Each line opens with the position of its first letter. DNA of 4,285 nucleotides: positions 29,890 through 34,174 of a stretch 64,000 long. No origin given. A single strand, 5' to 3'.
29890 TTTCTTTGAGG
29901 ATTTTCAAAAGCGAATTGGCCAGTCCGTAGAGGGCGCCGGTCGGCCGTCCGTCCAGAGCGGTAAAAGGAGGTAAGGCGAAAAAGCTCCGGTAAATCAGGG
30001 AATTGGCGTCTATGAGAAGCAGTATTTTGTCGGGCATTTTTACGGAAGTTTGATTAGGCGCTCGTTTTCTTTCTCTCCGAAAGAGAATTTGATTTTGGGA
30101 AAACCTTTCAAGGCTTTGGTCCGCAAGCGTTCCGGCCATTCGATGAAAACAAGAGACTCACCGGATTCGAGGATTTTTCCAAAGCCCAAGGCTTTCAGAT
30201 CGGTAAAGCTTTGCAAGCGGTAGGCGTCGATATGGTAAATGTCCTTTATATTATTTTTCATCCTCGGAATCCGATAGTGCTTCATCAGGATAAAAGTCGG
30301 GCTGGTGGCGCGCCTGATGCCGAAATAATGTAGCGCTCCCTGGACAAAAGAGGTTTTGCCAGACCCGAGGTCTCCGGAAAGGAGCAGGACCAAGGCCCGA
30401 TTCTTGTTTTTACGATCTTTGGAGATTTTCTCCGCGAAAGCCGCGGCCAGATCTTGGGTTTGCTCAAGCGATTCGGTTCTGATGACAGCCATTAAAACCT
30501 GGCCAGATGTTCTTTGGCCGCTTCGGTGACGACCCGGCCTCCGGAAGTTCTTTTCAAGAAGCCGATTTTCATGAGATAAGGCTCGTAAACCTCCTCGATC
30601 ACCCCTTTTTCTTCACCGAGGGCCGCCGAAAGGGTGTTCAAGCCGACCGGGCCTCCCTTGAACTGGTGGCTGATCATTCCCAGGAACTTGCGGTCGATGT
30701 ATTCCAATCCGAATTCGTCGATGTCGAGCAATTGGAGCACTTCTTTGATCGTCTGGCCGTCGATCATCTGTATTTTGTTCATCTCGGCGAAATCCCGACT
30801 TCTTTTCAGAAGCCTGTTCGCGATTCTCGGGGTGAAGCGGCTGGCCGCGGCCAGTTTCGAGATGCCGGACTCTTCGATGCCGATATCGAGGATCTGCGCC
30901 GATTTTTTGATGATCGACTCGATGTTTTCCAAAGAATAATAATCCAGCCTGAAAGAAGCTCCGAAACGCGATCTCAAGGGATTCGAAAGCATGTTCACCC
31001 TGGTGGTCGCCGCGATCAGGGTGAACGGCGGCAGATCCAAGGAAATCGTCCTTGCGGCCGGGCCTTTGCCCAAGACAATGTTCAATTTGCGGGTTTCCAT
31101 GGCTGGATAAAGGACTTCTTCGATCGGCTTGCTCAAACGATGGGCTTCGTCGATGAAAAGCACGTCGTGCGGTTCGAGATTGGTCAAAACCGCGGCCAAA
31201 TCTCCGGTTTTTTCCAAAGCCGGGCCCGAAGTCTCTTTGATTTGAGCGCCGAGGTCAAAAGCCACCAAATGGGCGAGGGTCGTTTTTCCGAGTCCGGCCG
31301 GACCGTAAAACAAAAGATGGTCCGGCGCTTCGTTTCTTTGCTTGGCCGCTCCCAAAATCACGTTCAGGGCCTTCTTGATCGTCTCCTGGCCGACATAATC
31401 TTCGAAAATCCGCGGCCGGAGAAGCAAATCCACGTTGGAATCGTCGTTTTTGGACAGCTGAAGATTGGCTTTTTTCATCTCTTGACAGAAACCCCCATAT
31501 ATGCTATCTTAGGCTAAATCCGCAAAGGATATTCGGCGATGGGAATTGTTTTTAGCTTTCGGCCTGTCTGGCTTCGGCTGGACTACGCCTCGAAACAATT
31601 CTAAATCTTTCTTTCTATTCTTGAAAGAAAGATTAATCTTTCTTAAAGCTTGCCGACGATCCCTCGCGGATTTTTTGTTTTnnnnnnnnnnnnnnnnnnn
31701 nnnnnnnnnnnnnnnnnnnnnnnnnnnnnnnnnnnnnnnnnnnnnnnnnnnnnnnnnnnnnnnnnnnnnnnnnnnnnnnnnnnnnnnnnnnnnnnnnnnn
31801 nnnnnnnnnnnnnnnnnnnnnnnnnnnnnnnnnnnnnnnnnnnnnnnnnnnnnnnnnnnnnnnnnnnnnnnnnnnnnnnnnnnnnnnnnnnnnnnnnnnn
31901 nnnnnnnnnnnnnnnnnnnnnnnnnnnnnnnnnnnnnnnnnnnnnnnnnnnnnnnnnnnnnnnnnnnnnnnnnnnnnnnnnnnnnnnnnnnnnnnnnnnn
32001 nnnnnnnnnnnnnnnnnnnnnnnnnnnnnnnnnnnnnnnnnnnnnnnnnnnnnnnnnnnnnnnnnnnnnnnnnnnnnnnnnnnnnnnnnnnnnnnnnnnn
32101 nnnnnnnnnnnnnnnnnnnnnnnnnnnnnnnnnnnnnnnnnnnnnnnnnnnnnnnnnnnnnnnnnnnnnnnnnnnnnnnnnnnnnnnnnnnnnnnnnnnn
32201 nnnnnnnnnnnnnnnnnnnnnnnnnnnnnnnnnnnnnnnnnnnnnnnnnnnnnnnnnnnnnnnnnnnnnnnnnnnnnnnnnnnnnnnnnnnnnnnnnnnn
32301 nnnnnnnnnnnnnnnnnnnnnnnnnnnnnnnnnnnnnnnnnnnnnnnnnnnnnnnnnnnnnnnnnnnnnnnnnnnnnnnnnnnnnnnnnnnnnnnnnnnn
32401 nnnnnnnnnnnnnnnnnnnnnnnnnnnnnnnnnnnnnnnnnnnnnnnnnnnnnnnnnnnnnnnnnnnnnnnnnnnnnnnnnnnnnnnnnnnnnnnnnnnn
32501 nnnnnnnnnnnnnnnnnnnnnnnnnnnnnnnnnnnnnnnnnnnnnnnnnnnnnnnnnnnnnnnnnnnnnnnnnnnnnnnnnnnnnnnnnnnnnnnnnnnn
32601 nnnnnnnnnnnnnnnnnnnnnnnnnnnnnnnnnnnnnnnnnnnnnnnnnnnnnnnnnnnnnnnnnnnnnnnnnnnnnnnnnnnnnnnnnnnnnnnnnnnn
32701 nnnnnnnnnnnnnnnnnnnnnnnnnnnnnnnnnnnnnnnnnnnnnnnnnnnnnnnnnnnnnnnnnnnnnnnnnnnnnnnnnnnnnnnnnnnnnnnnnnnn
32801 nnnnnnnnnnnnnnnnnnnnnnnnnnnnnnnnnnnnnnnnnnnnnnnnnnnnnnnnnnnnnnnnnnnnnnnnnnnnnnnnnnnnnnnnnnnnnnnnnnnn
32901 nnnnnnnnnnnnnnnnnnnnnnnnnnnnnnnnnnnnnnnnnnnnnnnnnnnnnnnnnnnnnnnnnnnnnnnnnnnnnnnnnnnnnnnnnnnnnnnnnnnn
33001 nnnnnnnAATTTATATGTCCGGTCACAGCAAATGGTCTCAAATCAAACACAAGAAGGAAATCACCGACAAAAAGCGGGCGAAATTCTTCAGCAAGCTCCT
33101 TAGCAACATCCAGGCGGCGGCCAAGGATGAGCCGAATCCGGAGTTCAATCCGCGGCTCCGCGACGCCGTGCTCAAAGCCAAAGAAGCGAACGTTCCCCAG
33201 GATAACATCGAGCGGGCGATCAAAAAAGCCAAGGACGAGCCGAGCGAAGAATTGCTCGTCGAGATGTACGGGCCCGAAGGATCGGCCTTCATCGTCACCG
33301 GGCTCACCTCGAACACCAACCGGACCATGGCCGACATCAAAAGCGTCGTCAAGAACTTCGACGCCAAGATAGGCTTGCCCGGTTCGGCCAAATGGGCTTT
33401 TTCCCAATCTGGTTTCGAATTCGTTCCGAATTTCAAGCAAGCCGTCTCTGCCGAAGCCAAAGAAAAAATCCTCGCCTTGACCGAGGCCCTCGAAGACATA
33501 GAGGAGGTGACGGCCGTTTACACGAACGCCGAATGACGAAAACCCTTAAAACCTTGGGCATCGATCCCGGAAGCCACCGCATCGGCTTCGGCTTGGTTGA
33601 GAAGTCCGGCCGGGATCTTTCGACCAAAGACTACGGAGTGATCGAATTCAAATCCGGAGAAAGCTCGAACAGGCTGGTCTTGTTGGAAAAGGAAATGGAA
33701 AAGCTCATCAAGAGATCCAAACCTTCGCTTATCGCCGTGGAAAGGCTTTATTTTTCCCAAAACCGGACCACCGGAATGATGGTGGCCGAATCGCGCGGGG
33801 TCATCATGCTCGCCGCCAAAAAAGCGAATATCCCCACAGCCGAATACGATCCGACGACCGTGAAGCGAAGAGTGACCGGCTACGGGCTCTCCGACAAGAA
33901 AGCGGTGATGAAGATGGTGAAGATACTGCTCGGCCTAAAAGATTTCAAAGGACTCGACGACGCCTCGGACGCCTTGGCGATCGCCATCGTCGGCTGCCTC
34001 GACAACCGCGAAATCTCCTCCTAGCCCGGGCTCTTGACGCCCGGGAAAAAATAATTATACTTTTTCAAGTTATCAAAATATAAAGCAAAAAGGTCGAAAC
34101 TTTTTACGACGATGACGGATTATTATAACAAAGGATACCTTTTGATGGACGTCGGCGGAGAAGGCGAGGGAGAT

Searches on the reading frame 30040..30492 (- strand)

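Call 8: search_protein_families(library=pfam, proteins=[window:30040-30492:-], max_evalue=0.01)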
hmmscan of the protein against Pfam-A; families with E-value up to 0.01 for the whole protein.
window:30040-30492:- (150 aa): 2 families
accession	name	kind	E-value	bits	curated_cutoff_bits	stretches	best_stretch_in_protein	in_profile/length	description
PF02367.23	TsaE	-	5.6e-29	101.1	26.6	1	7-144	2-125/128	Threonylcarbamoyl adenosine biosynthesis protein TsaE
PF07693.20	KAP_NTPase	-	0.01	15.6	20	1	16-60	5-47/293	KAP family P-loop domain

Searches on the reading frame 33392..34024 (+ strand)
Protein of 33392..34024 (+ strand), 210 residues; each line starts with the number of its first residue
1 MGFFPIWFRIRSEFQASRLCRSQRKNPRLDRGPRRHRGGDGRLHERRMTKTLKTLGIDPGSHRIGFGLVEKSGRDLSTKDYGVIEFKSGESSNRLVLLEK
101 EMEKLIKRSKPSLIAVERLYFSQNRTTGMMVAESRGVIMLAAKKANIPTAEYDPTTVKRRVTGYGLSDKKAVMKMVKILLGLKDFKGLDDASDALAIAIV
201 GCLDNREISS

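Call 8: search_protein_families(library=pfam, proteins=[window:33392-34024:+], max_evalue=0.01)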
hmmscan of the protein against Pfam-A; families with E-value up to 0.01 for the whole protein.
window:33392-34024:+ (210 aa): 1 family
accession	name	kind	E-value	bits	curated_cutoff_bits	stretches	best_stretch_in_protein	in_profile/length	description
PF02075.23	RuvC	-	4e-39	134.3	22.2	1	55-200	2-147/148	Crossover junction endodeoxyribonuclease RuvC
